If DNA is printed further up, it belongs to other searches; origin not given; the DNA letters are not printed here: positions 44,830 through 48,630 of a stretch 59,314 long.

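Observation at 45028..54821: Tightly coupled helicase(DUF3883) - small protein - DUF1156 methyltransferase - DUF499 ATPase operon: BREX-like logic without PglZ or a canonical endonuclease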

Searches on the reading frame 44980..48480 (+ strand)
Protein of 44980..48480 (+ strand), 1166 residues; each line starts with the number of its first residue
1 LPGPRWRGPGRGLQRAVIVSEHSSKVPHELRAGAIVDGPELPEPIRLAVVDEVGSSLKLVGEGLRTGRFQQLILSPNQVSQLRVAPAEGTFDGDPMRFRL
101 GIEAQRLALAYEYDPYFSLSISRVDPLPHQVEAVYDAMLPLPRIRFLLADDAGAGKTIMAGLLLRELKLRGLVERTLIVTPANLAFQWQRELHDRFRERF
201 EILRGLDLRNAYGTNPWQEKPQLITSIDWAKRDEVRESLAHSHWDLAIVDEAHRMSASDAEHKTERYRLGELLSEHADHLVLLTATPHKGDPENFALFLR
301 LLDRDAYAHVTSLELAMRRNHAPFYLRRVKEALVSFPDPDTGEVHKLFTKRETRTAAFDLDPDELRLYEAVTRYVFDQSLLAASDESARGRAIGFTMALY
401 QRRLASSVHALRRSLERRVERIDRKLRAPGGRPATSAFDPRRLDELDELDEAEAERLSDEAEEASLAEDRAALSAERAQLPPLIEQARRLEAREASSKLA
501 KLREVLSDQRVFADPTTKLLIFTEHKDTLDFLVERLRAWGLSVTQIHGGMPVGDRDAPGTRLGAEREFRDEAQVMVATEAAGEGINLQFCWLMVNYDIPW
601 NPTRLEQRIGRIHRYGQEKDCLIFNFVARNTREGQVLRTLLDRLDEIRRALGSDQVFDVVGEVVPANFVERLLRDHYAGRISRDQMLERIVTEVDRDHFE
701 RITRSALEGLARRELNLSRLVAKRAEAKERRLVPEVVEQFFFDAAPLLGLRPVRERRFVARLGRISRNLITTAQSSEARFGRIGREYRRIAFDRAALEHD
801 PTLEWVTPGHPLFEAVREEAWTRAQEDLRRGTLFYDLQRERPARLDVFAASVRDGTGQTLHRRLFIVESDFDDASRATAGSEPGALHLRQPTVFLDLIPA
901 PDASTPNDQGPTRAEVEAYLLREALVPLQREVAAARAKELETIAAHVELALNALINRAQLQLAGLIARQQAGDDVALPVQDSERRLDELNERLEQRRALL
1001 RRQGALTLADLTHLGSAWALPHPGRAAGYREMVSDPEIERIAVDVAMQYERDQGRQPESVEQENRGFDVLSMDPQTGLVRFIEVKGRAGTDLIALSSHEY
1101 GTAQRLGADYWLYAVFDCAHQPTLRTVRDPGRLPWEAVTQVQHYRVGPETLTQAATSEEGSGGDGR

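Call 3: search_protein_families(library=pfam, proteins=[window:44980-48480:+], max_evalue=0.01)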
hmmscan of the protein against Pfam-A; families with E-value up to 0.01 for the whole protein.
window:44980-48480:+ (1166 aa): 7 families
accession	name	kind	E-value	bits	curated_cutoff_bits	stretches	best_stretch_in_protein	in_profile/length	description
PF00271.37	Helicase_C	-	3.2e-21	76.1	23.5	1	498-616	2-110/110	Helicase conserved C-terminal domain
PF13020.12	NOV_C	-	3.8e-19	69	22.1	1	1038-1126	1-90/91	Protein NO VEIN, C-terminal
PF00176.29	SNF2-rel_dom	-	1.7e-13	50.8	24.9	1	147-314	21-190/290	SNF2-related domain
PF04851.21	ResIII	-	6.6e-12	46.1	22.5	1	125-288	3-163/164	Type III restriction enzyme, res subunit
PF00270.35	DEAD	-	6.3e-07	29.7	26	1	145-290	16-162/167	DEAD/DEAH box helicase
PF09848.15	SLFN-g3_helicase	-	0.00054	19.8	24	1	151-283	9-120/354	Schlafen group 3, DNA/RNA helicase domain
PF22590.2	Cas3-like_C_2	-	0.0041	17.8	27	0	541-615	30-104/106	CRISPR-associated nuclease/helicase Cas3, C-terminal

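Call 4: search_protein_families(library=padloc, proteins=[window:44980-48480:+], max_evalue=0.01)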
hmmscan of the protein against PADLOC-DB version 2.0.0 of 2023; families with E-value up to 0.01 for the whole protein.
window:44980-48480:+ (1166 aa): 54 families (the best 25 are shown)
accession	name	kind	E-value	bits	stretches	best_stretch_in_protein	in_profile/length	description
PDLC00659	HmaA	-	5.7e-187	621.9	1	29-1115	6-1130/1176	SNF2 helicase / DEAD-box helicase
PDLC02620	DrmD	-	3.8e-124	413.8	1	30-668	2-630/1060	DrmD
PDLC02500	BrxHI|BrxHII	-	2.4e-114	381.8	1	87-702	52-656/933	BrxHI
PDLC02621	DrmD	-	2.3e-92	308.8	1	128-1002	124-1004/1040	DrmD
PDLC02504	BrxHI|BrxHII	-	1.1e-89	299.6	1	98-1004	82-953/971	BrxHII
PDLC02572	DrmA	-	1.5e-67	226.5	1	139-653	131-666/1043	DrmA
PDLC02623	DrmD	-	2.9e-58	195.5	2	349-728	399-734/1040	DrmD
PDLC02619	DrmD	-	1.7e-57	193.2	2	112-544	19-441/872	DrmD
PDLC02632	DrmD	-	1.7e-54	183.4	1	140-635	137-645/662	DrmD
PDLC02634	DrmD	-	2.3e-54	182.5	1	105-659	71-625/900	DrmD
PDLC02633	DrmD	-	8.7e-49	164.2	1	130-700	130-712/839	DrmD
PDLC02840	DpdE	-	1.4e-39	134.2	2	122-308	156-323/1091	DpdE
PDLC02843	DpdE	-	2.5e-38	129.6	2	122-308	155-318/1091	DpdE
PDLC02624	DrmD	-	6.2e-37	125.4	1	164-630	2-481/652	DrmD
PDLC02853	DpdE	-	1e-34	117.7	1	84-674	56-660/985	DpdE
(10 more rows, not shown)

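Call 41: find_related_loci(query=window:45028-48477:+, collection=genome_contigs, flank=8000)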
Query window:45028-48477:+ (1150 aa) in genome_contigs; peptide patterns used: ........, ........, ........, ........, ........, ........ (x = any residue, [..] = any of these).
599 stretches matched a pattern (row limit reached: there are more); 590 encode a relative of the query (tblastn E <= 1e-3); the best 80 are kept; 80 distinct loci.
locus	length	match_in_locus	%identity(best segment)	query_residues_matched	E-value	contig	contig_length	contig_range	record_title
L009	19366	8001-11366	70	11-1145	0e+0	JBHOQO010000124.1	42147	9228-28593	MAG: Chloroflexota bacterium isolate A0_19 coassembly_Ak141_741087, whole genome shotgun sequence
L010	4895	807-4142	63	14-1140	0e+0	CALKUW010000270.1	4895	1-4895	MAG: uncultured Flavobacteriales bacterium isolate S1_Bin_MAXBIN__068_sub genome assembly, contig: c_000000671948, whole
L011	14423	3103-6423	63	14-1135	0e+0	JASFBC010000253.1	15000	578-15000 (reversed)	MAG: Anaerolineae bacterium isolate PO_4 k141_109305, whole genome shotgun sequence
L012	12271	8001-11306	62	20-1135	0e+0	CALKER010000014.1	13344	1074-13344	MAG: uncultured Thermoguttaceae bacterium isolate S1_Bin_METABAT__5_1 genome assembly, contig: c_000000495362, whole gen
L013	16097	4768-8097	61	12-1135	0e+0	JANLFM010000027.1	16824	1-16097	MAG: Caldisericota bacterium isolate A05DMB10 NODE_27_length_16824_cov_4.615302, whole genome shotgun sequence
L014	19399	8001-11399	57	13-1142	0e+0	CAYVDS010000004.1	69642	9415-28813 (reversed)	MAG TPA_asm: uncultured bacterium isolate binchicken_co232_148 genome assembly, contig: NODE_609_length_69642_cov_4.5767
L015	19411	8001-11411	57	14-1128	0e+0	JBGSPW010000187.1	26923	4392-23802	MAG: Thermoflexales bacterium isolate JTS-AC314 k141_4184366, whole genome shotgun sequence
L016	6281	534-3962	58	8-1139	0e+0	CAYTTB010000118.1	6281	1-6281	MAG TPA_asm: uncultured Thermoanaerobaculia bacterium isolate SRP216583_co2_235 genome assembly, contig: NODE_10913_leng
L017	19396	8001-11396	56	13-1138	0e+0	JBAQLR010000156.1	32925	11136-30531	MAG: Syntrophales bacterium isolate MFD12068_ilm_asm_bin3 k127_23380, whole genome shotgun sequence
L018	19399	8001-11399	58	13-1135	0e+0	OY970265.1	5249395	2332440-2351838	MAG: uncultured Acidobacteriota bacterium isolate MFD01476.bin.1.56 genome assembly, chromosome: 1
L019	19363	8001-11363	56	13-1130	0e+0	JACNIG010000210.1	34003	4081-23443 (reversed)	MAG: Candidatus Desulfatibia vada NIOZ-UU_NODE_1363_length_34003_cov_36.96, whole genome shotgun sequence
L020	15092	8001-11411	57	7-1137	0e+0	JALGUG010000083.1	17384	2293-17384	MAG: Candidatus Zipacnadia bacterium isolate Meg22_1214_Bin_133 Meg22_1214_Bin_133_scaffold_10750, whole genome shotgun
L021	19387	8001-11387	58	14-1131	0e+0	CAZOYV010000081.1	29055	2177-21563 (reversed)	MAG TPA_asm: uncultured Rickettsiales bacterium isolate SRP141376_co4_92 genome assembly, contig: NODE_2922_length_29055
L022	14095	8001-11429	57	13-1144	0e+0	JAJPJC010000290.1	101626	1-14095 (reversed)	MAG: Isosphaeraceae bacterium isolate Centralia_MAG_412 k107_14098978, whole genome shotgun sequence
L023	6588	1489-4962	56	1-1139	0e+0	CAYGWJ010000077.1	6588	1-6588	MAG TPA_asm: uncultured Anaerolineae bacterium isolate ERP119294_co2_411 genome assembly, contig: k141_3478567, whole ge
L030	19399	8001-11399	56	13-1130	0e+0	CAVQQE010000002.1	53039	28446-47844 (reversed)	MAG: uncultured Acidobacteriota bacterium isolate MFD00731.bin.1.212 genome assembly, contig: contig_1801, whole genome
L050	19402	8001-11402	55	13-1130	0e+0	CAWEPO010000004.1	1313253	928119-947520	MAG: uncultured Verrucomicrobiae bacterium isolate MFD01916.bin.3.63 genome assembly, contig: contig_440, whole genome s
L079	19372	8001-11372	54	13-1130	0e+0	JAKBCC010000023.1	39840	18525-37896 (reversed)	MAG: Planctomycetota bacterium isolate ZJ5.bin40 NODE_1057_length_39840_cov_3.090701, whole genome shotgun sequence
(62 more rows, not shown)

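Call 50: search_protein_families(library=ncbifam, proteins=[window:45028-48477:+], max_evalue=0.1)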
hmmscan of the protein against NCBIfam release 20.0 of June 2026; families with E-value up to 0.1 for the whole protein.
window:45028-48477:+ (1150 aa): 25 families
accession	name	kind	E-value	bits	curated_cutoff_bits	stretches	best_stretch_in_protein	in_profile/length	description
NF038317.1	DISARM_DrmD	equivalog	5.4e-105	352.7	610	1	113-986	111-988/1021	DISARM system SNF2-like helicase DrmD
NF038318.1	DISARM_DrmD_b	equivalog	7.9e-58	196.3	950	2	95-526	15-436/868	DISARM system SNF2-like helicase DrmD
NF003426.0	PRK04914.1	equivalog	5e-56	190.5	576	2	80-294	124-339/959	RNA polymerase-associated protein RapA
NF041062.1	DpdE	equivalog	9e-51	172.9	500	2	103-299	147-325/1048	protein DpdE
NF042964.1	phospholipD_antiphage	equivalog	2.2e-44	152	1100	2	362-637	580-828/895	phospholipase D-like domain-containing anti-phage protein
NF058637.1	helic_SCO1167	equivalog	3.4e-20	71.8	1200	2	469-625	753-900/932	SCO1167/SCO6262 family helicase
NF053675.1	pilus_reg_Snf2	equivalog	1.6e-18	66.3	1100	2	477-621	857-994/1029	pilus expression-regulating Snf2 family helicase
NF008744.0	PRK11776.1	equivalog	2.3e-10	39.6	524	1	478-603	225-340/460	ATP-dependent RNA helicase DbpA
NF053711.1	RNA_heli_RhlE1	exception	2.9e-10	39.5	750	1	501-606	245-345/434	RNA helicase RhlE1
TIGR01389.1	recQ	equivalog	3.1e-10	39.1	640.2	1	504-608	228-327/591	DNA helicase RecQ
NF010337.0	PRK13766.1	equivalog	5.4e-10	38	610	1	466-620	335-486/781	Hef nuclease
NF053631.1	RNA_helic_CshA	equivalog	1e-09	37.8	646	1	502-613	239-343/434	degradosome RNA helicase CshA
NF041790.1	anti-phage_ZorD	equivalog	2.7e-09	35.5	1500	2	477-608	901-1033/1035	type I Zorya anti-phage system protein ZorD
NF002340.1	PRK01297.1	equivalog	2.9e-09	36.2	564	1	495-604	244-348/372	ATP-dependent RNA helicase RhlB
NF008279.0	PRK11057.1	equivalog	4.4e-09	35.3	1015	1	504-609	240-340/608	ATP-dependent DNA helicase RecQ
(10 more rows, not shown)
